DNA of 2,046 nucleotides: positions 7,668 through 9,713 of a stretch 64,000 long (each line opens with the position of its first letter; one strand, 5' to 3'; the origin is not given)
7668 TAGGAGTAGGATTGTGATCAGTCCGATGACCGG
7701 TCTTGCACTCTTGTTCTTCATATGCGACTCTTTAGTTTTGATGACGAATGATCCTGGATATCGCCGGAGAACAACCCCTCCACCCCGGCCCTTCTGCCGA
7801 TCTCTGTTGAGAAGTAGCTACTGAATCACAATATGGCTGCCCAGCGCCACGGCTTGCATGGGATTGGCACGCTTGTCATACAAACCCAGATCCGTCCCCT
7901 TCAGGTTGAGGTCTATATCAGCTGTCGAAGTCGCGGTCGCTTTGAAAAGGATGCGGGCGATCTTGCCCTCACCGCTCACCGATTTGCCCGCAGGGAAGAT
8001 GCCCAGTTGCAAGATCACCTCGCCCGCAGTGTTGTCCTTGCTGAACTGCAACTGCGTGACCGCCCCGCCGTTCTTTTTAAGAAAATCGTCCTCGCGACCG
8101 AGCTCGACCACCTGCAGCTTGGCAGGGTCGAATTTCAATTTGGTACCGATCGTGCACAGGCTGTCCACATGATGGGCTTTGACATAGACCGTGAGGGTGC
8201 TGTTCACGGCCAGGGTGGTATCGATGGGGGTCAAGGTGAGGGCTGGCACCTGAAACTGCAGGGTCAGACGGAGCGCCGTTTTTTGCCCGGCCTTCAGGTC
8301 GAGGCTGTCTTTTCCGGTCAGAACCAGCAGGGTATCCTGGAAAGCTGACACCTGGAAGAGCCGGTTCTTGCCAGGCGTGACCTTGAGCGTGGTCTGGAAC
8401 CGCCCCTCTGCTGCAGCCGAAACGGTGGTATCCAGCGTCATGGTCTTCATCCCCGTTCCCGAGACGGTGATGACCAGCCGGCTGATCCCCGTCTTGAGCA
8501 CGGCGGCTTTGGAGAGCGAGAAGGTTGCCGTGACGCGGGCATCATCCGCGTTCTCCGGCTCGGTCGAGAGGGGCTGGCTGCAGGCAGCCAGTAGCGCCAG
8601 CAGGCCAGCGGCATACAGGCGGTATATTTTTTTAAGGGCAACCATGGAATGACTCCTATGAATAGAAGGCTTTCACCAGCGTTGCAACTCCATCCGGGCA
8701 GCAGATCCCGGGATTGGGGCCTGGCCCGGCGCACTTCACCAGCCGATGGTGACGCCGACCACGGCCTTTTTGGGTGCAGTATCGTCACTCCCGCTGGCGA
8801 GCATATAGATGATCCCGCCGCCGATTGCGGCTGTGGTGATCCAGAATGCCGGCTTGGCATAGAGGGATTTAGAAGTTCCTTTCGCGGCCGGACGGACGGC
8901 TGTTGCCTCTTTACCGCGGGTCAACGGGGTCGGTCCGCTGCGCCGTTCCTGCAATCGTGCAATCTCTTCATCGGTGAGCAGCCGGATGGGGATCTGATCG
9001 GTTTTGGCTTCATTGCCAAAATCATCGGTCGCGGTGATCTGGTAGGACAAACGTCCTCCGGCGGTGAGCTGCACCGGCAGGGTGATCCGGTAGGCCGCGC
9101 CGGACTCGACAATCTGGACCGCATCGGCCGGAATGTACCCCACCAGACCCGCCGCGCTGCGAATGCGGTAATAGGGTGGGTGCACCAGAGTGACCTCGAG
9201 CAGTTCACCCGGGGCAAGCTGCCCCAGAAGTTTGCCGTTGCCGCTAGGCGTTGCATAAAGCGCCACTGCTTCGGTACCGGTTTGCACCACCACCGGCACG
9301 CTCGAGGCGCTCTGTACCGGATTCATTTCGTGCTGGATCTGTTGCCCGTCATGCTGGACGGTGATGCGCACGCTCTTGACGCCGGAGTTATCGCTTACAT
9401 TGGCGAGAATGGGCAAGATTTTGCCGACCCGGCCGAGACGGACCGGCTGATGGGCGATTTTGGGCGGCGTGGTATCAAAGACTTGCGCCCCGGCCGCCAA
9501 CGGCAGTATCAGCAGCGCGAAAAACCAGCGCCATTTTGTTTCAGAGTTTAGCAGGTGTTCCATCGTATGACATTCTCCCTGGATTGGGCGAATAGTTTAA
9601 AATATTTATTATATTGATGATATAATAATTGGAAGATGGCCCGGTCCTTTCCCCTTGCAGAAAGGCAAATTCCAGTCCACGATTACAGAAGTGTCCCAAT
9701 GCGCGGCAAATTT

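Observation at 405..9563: Three-gene cohesin-dockerin surface-display module in a diderm bacterium, with no cellulase domains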

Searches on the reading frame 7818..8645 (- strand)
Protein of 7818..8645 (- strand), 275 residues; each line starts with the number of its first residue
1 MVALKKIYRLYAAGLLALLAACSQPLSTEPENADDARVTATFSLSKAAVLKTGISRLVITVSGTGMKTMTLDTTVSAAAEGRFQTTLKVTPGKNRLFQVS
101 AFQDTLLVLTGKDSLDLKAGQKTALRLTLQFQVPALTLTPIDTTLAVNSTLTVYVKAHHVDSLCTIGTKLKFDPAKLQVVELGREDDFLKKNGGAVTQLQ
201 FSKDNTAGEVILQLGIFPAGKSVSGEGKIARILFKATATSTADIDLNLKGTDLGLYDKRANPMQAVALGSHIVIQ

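Call 6: search_protein_families(library=pfam, proteins=[window:7818-8645:-], max_evalue=0.1)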
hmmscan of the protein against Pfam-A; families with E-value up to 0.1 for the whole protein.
window:7818-8645:- (275 aa): 1 family
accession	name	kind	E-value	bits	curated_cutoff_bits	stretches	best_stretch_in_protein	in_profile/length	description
PF00963.24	Cohesin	-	8e-08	33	24.1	1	143-267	8-132/139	Cohesin domain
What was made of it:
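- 7824..8243 (-): Cohesin domain of the lipoprotein. PF00963 33 bits against cut-off 24.1 (call 6).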

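Call 7: search_protein_families(library=ncbifam, proteins=[window:7818-8645:-], max_evalue=0.1)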
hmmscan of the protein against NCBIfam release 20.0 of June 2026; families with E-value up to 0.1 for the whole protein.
window:7818-8645:- (275 aa): 0 families

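Call 12: find_homologous_proteins(query=window:7818-8645:-)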
Query window:7818-8645:- (275 aa): 17 proteins with E <= 0.001 among 4518 candidates.
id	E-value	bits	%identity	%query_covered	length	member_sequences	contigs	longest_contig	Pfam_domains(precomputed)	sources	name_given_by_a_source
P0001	6.0e-168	574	100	100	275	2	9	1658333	PF00963.25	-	-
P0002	3.8e-142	490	85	100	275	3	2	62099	PF00963.25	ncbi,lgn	-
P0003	1.6e-128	445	80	92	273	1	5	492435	PF00963.25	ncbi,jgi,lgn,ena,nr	ncbi:MAG TPA: cohesin domain-containing protein [bacterium]|nr:cohesin domain-containing protein [ba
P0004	6.9e-119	414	74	92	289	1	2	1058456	PF00963.25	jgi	jgi:hypothetical protein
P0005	3.3e-115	402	73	92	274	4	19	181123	PF00963.25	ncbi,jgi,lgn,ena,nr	ncbi:MAG: hypothetical protein BWY77_01587 [bacterium ADurb.Bin431]|nr:MAG: hypothetical protein BWY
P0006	2.8e-114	399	74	93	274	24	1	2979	-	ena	-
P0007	9.2e-110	384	67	100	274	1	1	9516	PF00963.25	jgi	jgi:hypothetical protein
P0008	1.7e-108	380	71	93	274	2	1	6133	PF00963.25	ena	-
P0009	1.4e-101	357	63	100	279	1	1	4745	-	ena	-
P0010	4.3e-93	329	59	100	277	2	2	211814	PF00963.25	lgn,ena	-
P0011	4.5e-86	306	56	100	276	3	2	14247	-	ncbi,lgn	-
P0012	5.4e-83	296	57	95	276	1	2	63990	-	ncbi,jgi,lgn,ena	-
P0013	2.3e-70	255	50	93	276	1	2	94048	PF00963.25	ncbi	-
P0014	2.8e-70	255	52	93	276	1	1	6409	-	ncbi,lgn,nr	ncbi:hypothetical protein JXO59_08575 [candidate division KSB1 bacterium]|nr:hypothetical protein [c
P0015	2.2e-69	252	56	87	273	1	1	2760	-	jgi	-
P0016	1.7e-68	249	51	92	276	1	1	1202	PF00963.25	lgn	-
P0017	1.3e-51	193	38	95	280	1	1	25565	PF00963.25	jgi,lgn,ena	-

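Call 13: find_encoding_contigs(protein=P0017, flank=10000, max_places=2)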
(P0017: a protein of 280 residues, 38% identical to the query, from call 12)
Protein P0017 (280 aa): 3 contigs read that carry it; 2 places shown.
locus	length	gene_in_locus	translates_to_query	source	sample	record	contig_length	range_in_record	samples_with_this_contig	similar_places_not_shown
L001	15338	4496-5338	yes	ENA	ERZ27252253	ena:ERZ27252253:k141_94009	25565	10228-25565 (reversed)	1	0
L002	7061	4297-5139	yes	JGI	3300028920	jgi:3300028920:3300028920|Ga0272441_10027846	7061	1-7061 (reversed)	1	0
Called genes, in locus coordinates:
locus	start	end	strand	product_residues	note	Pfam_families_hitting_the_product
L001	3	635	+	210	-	?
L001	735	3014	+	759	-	PF13620:CarboxypepD_reg, PF13715:CarbopepD_reg_2, PF07715:Plug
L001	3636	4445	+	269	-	PF08239:SH3_3 (weak)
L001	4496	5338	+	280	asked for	PF00963:Cohesin (weak)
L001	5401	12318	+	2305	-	PF14312:FG-GAP_2, PF00801:PKD, PF18911:PKD_4, PF13620:CarboxypepD_reg (weak), PF18911:PKD_4, PF13620:CarboxypepD_reg, PF00801:PKD, PF18911:PKD_4, +5 more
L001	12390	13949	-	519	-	PF13185:GAF_2, PF01590:GAF (weak), PF00158:Sigma54_activat, PF14532:Sigma54_activ_2, PF07728:AAA_5 (weak), PF25601:AAA_lid_14, PF02954:HTH_8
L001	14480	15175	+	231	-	-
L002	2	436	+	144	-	?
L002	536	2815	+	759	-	PF13620:CarboxypepD_reg, PF13715:CarbopepD_reg_2, PF07715:Plug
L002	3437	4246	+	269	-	PF08239:SH3_3 (weak)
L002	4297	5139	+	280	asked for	PF00963:Cohesin (weak)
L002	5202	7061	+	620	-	?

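Call 14: find_encoding_contigs(protein=P0013, flank=10000, max_places=2)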
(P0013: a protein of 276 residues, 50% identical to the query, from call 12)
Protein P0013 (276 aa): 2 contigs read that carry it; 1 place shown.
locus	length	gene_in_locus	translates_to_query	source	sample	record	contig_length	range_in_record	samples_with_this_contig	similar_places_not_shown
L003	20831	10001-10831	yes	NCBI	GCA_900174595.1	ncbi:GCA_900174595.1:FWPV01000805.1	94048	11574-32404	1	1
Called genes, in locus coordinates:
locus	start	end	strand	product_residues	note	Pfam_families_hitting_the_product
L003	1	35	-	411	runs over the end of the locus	PF12704:MacB_PCD, PF02687:FtsX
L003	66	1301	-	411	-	PF12704:MacB_PCD, PF02687:FtsX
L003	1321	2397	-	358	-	PF25917:BSH_RND (weak), PF25919:BSH_CusB (weak), PF25990:Beta-barrel_YknX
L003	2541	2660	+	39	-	-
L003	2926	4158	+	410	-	PF07992:Pyr_redox_2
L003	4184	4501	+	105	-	PF04358:DsrC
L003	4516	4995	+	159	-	PF02635:DsrE (weak), PF13686:DrsE_2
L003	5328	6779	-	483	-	PF04389:Peptidase_M28 (weak), PF01546:Peptidase_M20, PF07687:M20_dimer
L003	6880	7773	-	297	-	PF00756:Esterase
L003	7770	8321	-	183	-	PF00710:Asparaginase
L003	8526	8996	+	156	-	PF03449:GreA_GreB_N, PF01272:GreA_GreB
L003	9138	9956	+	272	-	-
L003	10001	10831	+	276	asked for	PF00963:Cohesin (weak)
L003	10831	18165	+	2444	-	PF18911:PKD_4, PF00092:VWA, PF13519:VWA_2, PF25106:VWA_4, PF00092:VWA, PF13519:VWA_2, PF25106:VWA_4, PF13860:FlgD_ig, +6 more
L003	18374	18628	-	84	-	-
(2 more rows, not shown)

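Call 15: find_encoding_contigs(protein=P0010, flank=10000, max_places=2)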
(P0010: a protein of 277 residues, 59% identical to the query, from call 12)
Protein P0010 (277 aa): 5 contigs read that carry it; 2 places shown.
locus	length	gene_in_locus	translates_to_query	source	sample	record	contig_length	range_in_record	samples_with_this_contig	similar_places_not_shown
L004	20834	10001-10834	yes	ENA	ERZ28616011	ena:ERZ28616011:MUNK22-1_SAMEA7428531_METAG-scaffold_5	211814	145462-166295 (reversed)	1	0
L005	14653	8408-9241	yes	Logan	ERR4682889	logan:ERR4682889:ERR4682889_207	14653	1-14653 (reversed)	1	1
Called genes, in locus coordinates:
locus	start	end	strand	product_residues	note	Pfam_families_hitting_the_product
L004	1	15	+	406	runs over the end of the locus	PF00266:Aminotran_5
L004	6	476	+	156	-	PF01592:NifU_N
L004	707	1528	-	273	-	PF01923:Cob_adeno_trans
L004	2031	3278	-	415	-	PF12704:MacB_PCD, PF02687:FtsX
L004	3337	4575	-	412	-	PF12704:MacB_PCD, PF02687:FtsX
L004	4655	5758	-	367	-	PF25917:BSH_RND (weak), PF25919:BSH_CusB (weak), PF25990:Beta-barrel_YknX (weak)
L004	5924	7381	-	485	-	PF01546:Peptidase_M20, PF07687:M20_dimer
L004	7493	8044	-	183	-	PF00710:Asparaginase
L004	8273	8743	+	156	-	PF03449:GreA_GreB_N, PF01272:GreA_GreB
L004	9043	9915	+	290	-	PF08239:SH3_3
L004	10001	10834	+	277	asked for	PF00963:Cohesin (weak)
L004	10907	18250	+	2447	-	PF13620:CarboxypepD_reg (weak), PF14870:PSII_BNR, PF00092:VWA, PF25106:VWA_4, PF14870:PSII_BNR, PF00092:VWA, PF13519:VWA_2, PF25106:VWA_4, +8 more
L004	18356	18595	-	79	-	-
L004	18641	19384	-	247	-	PF00515:TPR_1 (faint), PF07719:TPR_2 (faint), PF13181:TPR_8 (faint), PF21033:RMD1-3, PF13414:TPR_11 (faint), PF13431:TPR_17 (faint)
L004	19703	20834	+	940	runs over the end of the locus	PF00005:ABC_tran (faint), PF02463:SMC_N (faint), PF03193:RsgA_GTPase (faint), PF13191:AAA_16 (faint), PF13555:AAA_29 (faint), PF20703:nSTAND1 (faint), PF17760:UvrA_inter, PF17755:UvrA_DNA-bind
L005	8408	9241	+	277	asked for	PF00963:Cohesin (weak)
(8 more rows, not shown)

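Call 24: search_solved_structures(query=A1, max_evalue=1, show_alignments=1)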
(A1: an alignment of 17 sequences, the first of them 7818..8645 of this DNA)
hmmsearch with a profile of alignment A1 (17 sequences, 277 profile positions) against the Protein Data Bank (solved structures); distinct sequences matched with E-value up to 1: 4.
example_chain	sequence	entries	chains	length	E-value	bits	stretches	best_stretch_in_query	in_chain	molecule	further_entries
5g5d_A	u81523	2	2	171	0.28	13.5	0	142-180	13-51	CELLULOSOME ANCHORING PROTEIN COHESIN REGION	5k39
8fmz_A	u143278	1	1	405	0.77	12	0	122-174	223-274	Neurotensin receptor type 1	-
8fn1_A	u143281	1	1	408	0.77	12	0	122-174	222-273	Neurotensin receptor type 1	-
8fn0_A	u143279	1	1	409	0.78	12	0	122-174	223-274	Neurotensin receptor type 1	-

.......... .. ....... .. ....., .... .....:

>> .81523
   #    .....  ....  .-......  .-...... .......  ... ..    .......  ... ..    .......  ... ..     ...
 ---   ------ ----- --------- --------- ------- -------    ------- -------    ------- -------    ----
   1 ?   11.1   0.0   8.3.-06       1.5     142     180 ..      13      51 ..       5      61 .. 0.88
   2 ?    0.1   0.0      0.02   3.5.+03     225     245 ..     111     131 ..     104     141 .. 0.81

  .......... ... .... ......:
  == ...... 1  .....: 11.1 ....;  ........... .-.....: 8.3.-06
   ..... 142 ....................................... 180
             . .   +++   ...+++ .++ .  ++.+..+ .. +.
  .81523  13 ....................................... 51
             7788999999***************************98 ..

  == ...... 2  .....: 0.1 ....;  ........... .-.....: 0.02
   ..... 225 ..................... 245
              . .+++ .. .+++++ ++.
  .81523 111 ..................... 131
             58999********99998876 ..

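Call 32: predict_structure(alignment_id=A1)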
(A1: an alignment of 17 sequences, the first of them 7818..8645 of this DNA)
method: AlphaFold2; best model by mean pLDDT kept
length: 275 residues; sequences in the alignment: 17
mean_pLDDT: 79.3   pTM: 0.71
mean pLDDT of the five models: 79.3, 76.0, 75.4, 67.5, 63.6
residues with pLDDT >= 90: 87; 70-90: 115; 50-70: 52; < 50: 21
segments of 3 or more residues with pLDDT < 50: 1-6, 19-21, 23-32
pLDDT, mean of each block of 10 residues (from residue 1): 49 50 38 60 58 79 91 69 76 91 86 90 82 89 92 91 89 96 82 67 93 78 85 95 88 86 87 91
secondary structure, 60 per line:
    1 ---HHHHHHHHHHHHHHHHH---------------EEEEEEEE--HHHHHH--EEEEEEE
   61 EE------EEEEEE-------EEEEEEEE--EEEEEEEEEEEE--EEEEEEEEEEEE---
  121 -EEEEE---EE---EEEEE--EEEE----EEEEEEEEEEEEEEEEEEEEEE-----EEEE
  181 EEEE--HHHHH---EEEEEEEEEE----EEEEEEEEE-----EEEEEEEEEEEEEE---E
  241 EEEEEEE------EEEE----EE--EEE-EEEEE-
elements in order: H4-20 E36-43 H46-51 E54-62 E69-74 E82-89 E92-103 E106-117 E122-126 E135-139 E142-145 E150-171 E177-184 H187-191 E195-204 E209-217 E223-236 E240-247 E254-257 E266-268 E270-274

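Call 36: fold_search(model_id=the predicted structure, library=pdb)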
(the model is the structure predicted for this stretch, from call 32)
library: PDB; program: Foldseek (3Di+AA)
matches with E <= 10: 1941; with E <= 0.001: 185
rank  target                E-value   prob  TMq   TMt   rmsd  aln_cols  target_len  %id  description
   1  6kgf_A                4.5e-10  1.00  0.41  0.75   4.0       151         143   15  Crystal structure of CaDoc0917(R16D)-CaCohA2 complex at pH 8.2 (released 2020-07-08)
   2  6kge_A                6.3e-10  1.00  0.41  0.76   4.0       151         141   15  Crystal structure of CaDoc0917(R16D)-CaCohA2 complex at pH 5.5 (released 2020-07-08)
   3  6kgf_C                1.0e-09  1.00  0.41  0.74   4.0       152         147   15  Crystal structure of CaDoc0917(R16D)-CaCohA2 complex at pH 8.2 (released 2020-07-08)
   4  6kgc_A                1.1e-09  1.00  0.44  0.79   3.2       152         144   15  Crystal structure of CaDoc0917(R49D)-CaCohA2 complex at pH 5.4 (released 2020-07-08)
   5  6kgd_A                1.1e-09  1.00  0.44  0.79   3.1       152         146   15  Crystal structure of CaDoc0917(R49D)-CaCohA2 complex at pH 8.0 (released 2020-07-08)
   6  2xdh                  1.3e-09  1.00  0.41  0.79   2.9       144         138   13  Non-cellulosomal cohesin from the hyperthermophilic archaeon Archaeoglobus fulgidus (released 2010-05-26)
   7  4dh2_A                3.6e-09  1.00  0.42  0.71   3.1       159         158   12  Crystal structure of Coh-OlpC(Cthe_0452)-Doc435(Cthe_0435) complex: A novel type I Cohesin-Dockerin complex from Clost (released 2012-11-28)
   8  3l8q_D                5.0e-09  1.00  0.41  0.34  12.7       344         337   10  Structure analysis of the type II cohesin dyad from the adaptor ScaA scaffoldin of Acetivibrio cellulolyticus (released 2010-05-05)
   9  2ccl_A                5.3e-09  1.00  0.42  0.74   3.1       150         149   13  THE S45A, T46A MUTANT OF THE TYPE I COHESIN-DOCKERIN COMPLEX FROM THE CELLULOSOME OF CLOSTRIDIUM THERMOCELLUM (released 2007-02-13)
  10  6kg8_MODEL_1_A        5.6e-09  1.00  0.41  0.69   3.9       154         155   16  Solution structure of CaCohA2 from Clostridium acetobutylicum (released 2020-07-08)
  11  3l8q_A                6.2e-09  1.00  0.40  0.34  11.2       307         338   11  Structure analysis of the type II cohesin dyad from the adaptor ScaA scaffoldin of Acetivibrio cellulolyticus (released 2010-05-05)
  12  4dh2_C                7.3e-09  1.00  0.42  0.71   3.2       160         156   12  Crystal structure of Coh-OlpC(Cthe_0452)-Doc435(Cthe_0435) complex: A novel type I Cohesin-Dockerin complex from Clost (released 2012-11-28)
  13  4ums                  9.1e-09  1.00  0.42  0.71   3.8       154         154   18  The crystal structure of the seventh ScaB type I cohesin from Pseudobacteroides cellulosolvens (released 2015-05-06)
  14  1ohz_A                1.4e-08  1.00  0.41  0.77   3.1       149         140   13  Cohesin-Dockerin complex from the cellulosome of Clostridium thermocellum (released 2003-11-20)
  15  2vn5_C                1.6e-08  1.00  0.42  0.74   3.2       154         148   18  The Clostridium cellulolyticum dockerin displays a dual binding mode for its cohesin partner (released 2008-05-20)
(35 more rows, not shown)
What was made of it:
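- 7824..8243 (-): All top Foldseek PDB hits are cohesins, E 4.5e-10, target TM 0.75-0.79 (call 36).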

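Call 59: find_related_loci(query=A1, collection=metagenome_contigs, flank=10000)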
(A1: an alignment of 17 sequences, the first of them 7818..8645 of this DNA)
Query A1 (275 aa) in metagenome_contigs; peptide patterns used: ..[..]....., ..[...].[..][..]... (x = any residue, [..] = any of these).
171 stretches matched a pattern; 9 encode a relative of the query (tblastn E <= 1e-3); 9 distinct loci.
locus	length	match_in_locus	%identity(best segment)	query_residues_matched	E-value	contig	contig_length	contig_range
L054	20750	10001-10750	80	24-275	2e-133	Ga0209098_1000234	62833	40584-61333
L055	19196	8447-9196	80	24-275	2e-133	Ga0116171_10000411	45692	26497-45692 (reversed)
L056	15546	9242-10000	74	21-275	9e-123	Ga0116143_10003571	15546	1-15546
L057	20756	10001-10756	73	22-275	1e-121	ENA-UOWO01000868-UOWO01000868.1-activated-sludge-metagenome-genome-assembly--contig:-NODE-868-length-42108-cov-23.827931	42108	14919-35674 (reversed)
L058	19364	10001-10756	73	22-275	1e-121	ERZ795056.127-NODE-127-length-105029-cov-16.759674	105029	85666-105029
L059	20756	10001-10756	73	22-275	3e-121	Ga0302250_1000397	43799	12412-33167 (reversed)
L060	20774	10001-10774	50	19-275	8e-79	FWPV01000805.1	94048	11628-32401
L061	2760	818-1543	56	36-275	1e-76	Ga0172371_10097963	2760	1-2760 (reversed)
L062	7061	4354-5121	37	15-270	1e-55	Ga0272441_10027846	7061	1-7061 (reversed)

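Call 66: search_protein_representatives(alignment_id=A1)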
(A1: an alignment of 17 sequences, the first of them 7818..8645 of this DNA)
Query: 17 sequences, 277 profile positions. Proteins with E-value up to 0.001 (for the whole library): 792; up to 1e-10: 86; up to 1e-30: 22. The best 150 are listed.
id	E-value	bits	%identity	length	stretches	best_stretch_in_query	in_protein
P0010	4.4e-127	439.3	-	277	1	1-277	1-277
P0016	7.6e-127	438.5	-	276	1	3-277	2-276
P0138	1.0e-98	346.3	-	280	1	9-277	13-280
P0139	4.2e-84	298.3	-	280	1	4-277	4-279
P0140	3.1e-79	282.4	-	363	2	56-277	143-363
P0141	1.2e-74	267.3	-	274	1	12-277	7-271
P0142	1.8e-72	260.1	-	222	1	54-276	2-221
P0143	2.2e-72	259.9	-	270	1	12-277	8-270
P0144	5.6e-72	258.6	-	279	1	4-277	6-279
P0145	6.1e-72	258.4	-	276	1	2-275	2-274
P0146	7.8e-71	254.8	-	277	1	5-277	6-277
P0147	1.1e-69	251.0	-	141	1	137-277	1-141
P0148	2.9e-66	239.8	-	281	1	9-277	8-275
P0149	1.1e-63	231.4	-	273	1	14-276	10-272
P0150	5.0e-60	219.4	-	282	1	10-277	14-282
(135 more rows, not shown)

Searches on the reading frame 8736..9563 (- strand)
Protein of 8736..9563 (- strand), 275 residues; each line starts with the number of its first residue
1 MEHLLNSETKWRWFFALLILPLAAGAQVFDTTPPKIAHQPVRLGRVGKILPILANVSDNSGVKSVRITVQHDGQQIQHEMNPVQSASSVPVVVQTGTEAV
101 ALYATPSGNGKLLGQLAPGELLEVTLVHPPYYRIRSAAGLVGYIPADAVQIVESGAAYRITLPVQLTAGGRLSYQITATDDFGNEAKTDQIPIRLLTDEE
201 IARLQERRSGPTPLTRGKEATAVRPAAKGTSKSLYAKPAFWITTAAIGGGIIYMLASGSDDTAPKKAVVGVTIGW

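Call 6: search_protein_families(library=pfam, proteins=[window:8736-9563:-], max_evalue=0.1)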
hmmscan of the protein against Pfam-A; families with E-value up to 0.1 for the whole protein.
window:8736-9563:- (275 aa): 5 families
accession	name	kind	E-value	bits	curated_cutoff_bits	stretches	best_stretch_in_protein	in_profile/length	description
PF08239.17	SH3_3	-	1.3e-05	25.8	27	1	99-149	2-53/54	Bacterial SH3 domain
PF15418.12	DUF4625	-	0.0066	17.2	27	0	37-81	24-68/131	Domain of unknown function (DUF4625)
PF18348.7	SH3_16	-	0.012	15.9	25.8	1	102-148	1-48/49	Bacterial dipeptidyl-peptidase Sh3 domain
PF06347.19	SH3_4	-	0.032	14.4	24.1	1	99-147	4-52/56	Bacterial SH3 domain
PF07490.16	Tir_receptor_N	-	0.047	14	25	1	200-258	192-251/269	Translocated intimin receptor (Tir) N-terminus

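Call 7: search_protein_families(library=ncbifam, proteins=[window:8736-9563:-], max_evalue=0.1)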
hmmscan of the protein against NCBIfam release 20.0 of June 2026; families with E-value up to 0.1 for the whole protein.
window:8736-9563:- (275 aa): 5 families
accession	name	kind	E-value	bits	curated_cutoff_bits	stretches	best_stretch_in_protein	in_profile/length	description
TIGR03900.1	prc_long_Delta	hypoth_equivalog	0.00014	20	660.95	1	85-159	788-859/973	MXAN_5808 family serine peptidase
NF040678.1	EntFM_CwpFM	equivalog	0.00019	20.6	720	1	71-168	198-292/430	enterotoxin EntFM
TIGR04211.1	SH3_and_anchor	equivalog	0.011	15.3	65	1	100-150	8-59/198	TIGR04211 family SH3 domain-containing protein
NF052529.1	PG_M23_Pgp6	exception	0.028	13.1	600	1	24-78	27-79/452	peptidoglycan metallopeptidase Pgp6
NF047446.1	barrel_OmpL47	domain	0.057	13.9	40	0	159-191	32-64/68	OmpL47-type beta-barrel domain-containing protein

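Call 78: find_homologous_proteins(query=window:8736-9563:-)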
Query window:8736-9563:- (275 aa): 15 proteins with E <= 0.001 among 3371 candidates.
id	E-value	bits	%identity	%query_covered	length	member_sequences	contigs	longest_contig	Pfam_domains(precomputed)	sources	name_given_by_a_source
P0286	7.2e-174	595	99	100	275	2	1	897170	PF08239.18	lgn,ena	-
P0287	7.2e-137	473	79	100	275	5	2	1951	PF08239.18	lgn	-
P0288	2.5e-136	472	80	100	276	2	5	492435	PF08239.18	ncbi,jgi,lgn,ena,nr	ncbi:MAG TPA: SH3 domain-containing protein [bacterium]|nr:SH3 domain-containing protein [bacterium]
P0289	3.2e-108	379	63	100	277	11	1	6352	-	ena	-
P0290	9.1e-108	378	63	100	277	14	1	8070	-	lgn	-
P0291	9.0e-107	375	63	100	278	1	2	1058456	PF08239.18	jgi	jgi:hypothetical protein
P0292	2.2e-106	373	65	100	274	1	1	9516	PF08239.18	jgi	jgi:hypothetical protein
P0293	6.8e-102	359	61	100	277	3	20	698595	PF08239.18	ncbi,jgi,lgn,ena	-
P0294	3.5e-96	340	57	100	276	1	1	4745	PF08239.18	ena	-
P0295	5.1e-88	313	54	100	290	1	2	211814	PF08239.18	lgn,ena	-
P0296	2.6e-87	311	53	100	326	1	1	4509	PF08239.18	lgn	-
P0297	2.8e-72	262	49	94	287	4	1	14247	PF08239.18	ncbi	-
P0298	1.3e-69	253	46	100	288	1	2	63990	PF08239.18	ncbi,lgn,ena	-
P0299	1.2e-65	240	59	71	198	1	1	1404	-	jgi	jgi:hypothetical protein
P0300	2.1e-49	187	82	39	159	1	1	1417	-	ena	-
